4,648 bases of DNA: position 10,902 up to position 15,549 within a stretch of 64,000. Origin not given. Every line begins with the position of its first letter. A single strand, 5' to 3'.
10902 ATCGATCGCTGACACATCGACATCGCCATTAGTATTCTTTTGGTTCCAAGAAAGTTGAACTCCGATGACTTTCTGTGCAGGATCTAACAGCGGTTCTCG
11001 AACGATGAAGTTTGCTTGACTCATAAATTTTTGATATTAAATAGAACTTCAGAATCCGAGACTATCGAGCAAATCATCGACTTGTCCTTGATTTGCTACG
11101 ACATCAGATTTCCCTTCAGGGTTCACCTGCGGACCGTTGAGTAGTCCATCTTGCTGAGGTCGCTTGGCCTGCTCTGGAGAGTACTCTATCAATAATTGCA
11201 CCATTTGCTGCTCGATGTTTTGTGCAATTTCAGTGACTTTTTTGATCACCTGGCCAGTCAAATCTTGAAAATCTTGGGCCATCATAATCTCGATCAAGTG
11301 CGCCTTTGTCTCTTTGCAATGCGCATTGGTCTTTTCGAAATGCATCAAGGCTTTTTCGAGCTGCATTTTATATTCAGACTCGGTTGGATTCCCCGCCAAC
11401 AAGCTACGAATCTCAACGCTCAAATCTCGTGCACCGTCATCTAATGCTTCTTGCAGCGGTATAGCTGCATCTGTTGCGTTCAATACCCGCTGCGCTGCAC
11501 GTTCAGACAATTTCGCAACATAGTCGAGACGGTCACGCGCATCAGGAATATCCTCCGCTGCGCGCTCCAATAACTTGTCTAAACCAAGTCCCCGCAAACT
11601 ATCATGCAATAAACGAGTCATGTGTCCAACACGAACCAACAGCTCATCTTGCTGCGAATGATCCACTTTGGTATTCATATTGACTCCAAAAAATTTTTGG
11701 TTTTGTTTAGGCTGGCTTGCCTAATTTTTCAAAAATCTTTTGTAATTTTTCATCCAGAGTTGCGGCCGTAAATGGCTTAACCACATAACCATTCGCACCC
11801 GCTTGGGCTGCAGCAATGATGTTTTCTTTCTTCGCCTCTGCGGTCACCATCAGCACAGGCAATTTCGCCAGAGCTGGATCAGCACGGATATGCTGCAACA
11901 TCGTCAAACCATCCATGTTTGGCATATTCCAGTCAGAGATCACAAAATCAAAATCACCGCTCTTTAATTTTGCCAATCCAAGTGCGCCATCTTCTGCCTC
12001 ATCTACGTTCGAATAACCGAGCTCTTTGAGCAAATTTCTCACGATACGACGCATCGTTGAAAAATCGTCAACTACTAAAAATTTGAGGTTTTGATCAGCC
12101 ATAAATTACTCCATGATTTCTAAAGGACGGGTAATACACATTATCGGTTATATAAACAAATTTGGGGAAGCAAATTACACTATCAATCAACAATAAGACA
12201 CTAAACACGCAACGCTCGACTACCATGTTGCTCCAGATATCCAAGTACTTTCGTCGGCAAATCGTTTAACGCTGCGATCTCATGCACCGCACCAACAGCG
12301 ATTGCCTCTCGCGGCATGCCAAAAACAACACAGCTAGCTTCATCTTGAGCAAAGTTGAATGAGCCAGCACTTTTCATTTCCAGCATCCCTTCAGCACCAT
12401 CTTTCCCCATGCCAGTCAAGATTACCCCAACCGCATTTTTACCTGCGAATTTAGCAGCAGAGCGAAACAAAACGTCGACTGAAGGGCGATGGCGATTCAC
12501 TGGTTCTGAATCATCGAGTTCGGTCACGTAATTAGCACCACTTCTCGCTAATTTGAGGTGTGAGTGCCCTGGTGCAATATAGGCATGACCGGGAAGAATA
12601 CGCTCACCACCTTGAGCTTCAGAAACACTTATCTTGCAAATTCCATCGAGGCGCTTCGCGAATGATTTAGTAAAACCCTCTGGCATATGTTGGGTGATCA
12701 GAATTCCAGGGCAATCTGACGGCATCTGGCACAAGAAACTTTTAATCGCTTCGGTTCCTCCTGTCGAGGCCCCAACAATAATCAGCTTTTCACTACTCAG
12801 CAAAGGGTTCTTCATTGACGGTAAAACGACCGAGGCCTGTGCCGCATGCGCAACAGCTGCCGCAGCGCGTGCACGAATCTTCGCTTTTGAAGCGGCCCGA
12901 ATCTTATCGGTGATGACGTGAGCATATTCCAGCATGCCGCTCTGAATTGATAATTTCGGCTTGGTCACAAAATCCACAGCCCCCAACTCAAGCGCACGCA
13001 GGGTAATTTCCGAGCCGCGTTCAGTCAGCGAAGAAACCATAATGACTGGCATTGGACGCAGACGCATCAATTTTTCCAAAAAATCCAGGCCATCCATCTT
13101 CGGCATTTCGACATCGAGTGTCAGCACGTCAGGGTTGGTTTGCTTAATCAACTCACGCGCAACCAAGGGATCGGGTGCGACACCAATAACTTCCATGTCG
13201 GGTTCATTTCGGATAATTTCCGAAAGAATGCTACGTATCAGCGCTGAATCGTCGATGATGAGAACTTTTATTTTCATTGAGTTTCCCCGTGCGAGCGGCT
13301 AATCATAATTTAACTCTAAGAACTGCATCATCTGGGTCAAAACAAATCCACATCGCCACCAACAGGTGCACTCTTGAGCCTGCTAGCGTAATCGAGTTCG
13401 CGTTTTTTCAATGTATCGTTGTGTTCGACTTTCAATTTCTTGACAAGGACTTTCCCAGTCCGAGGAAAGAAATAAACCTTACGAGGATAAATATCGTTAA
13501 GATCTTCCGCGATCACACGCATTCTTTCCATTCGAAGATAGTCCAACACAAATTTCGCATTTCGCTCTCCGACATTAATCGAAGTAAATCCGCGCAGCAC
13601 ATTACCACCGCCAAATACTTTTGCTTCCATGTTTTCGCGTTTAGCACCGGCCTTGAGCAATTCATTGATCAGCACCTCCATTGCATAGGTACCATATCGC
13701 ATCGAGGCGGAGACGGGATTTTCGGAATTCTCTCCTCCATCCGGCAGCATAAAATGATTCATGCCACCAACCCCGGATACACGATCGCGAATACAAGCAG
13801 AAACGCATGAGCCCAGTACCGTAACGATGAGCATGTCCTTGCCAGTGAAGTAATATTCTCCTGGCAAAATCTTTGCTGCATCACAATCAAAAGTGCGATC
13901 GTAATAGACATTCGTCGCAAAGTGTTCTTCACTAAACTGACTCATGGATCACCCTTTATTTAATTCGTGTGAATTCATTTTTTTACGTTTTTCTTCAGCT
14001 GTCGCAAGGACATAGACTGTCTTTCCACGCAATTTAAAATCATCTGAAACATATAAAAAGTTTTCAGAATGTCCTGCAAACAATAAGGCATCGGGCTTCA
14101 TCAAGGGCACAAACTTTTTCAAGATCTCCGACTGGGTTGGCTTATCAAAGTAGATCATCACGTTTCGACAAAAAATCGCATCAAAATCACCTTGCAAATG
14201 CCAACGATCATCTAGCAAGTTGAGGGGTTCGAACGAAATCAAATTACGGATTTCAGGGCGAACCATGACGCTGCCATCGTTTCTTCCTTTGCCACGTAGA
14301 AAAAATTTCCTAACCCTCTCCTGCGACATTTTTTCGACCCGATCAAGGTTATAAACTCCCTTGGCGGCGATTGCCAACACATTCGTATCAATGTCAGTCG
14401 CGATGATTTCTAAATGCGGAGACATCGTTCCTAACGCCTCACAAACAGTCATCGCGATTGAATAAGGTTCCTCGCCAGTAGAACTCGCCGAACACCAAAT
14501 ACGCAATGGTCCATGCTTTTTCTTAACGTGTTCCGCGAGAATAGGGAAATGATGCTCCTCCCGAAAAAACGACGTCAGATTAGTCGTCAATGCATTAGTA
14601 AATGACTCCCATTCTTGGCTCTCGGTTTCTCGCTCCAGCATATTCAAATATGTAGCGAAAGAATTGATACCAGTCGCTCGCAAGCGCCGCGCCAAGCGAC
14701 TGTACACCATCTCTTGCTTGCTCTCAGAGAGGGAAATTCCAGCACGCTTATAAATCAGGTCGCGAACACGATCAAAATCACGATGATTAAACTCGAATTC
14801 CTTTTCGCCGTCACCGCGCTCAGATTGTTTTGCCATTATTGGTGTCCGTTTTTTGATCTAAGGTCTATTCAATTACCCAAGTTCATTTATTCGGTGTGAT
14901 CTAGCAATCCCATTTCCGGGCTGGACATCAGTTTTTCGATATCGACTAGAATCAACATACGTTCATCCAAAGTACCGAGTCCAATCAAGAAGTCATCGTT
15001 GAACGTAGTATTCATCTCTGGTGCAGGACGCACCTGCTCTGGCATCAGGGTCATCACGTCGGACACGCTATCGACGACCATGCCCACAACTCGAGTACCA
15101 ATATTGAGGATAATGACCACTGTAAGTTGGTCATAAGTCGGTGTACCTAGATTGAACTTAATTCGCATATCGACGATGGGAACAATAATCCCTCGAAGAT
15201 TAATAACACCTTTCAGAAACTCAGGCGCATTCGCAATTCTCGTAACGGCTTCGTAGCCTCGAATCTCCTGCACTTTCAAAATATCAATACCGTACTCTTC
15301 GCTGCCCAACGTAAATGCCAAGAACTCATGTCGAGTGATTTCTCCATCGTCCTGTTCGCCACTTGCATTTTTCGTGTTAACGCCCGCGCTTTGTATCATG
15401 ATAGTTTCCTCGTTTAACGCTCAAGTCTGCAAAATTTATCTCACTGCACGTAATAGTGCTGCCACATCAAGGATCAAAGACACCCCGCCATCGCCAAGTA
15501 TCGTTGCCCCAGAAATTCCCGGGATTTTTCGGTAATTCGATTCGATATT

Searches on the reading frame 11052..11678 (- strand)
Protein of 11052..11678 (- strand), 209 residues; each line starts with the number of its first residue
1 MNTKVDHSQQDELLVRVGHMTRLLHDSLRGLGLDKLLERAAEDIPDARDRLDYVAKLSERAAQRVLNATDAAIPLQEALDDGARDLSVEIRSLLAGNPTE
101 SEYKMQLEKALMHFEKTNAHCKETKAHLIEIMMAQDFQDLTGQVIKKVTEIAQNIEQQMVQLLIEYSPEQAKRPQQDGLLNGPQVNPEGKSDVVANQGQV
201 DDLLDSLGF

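Call 33: search_protein_families(library=pfam, proteins=[window:11052-11678:-], max_evalue=1e-8)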
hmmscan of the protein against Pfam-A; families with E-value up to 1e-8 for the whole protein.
window:11052-11678:- (209 aa): 1 family
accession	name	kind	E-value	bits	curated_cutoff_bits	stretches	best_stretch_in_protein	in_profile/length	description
PF04344.18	CheZ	-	1.6e-69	234.3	30.7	1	12-209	2-203/203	Chemotaxis phosphatase, CheZ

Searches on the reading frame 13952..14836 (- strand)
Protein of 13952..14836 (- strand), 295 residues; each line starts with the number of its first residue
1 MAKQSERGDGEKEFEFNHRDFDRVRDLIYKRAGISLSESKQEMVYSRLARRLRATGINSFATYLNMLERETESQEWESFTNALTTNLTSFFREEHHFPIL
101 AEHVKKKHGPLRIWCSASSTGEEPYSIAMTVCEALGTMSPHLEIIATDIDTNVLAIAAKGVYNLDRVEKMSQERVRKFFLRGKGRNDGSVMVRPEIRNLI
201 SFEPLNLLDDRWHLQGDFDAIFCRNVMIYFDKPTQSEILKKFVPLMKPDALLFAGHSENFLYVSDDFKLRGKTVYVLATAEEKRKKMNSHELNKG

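Call 33: search_protein_families(library=pfam, proteins=[window:13952-14836:-], max_evalue=1e-8)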
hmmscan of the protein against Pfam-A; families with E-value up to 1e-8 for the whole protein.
window:13952-14836:- (295 aa): 2 families
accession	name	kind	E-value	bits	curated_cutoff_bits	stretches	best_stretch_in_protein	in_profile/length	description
PF01739.24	CheR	-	3.2e-57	193.6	27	1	86-275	1-194/195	CheR methyltransferase, SAM binding domain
PF03705.20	CheR_N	-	4.7e-19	68.3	27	1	20-69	2-51/53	CheR methyltransferase, all-alpha domain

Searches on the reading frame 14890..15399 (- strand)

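Call 33: search_protein_families(library=pfam, proteins=[window:14890-15399:-], max_evalue=1e-8)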
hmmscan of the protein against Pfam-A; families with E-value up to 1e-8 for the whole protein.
window:14890-15399:- (170 aa): 1 family
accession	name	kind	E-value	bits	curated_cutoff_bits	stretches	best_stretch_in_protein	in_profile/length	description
PF01584.24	CheW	-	2.7e-38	131.2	23.5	1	25-161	1-137/138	CheW-like domain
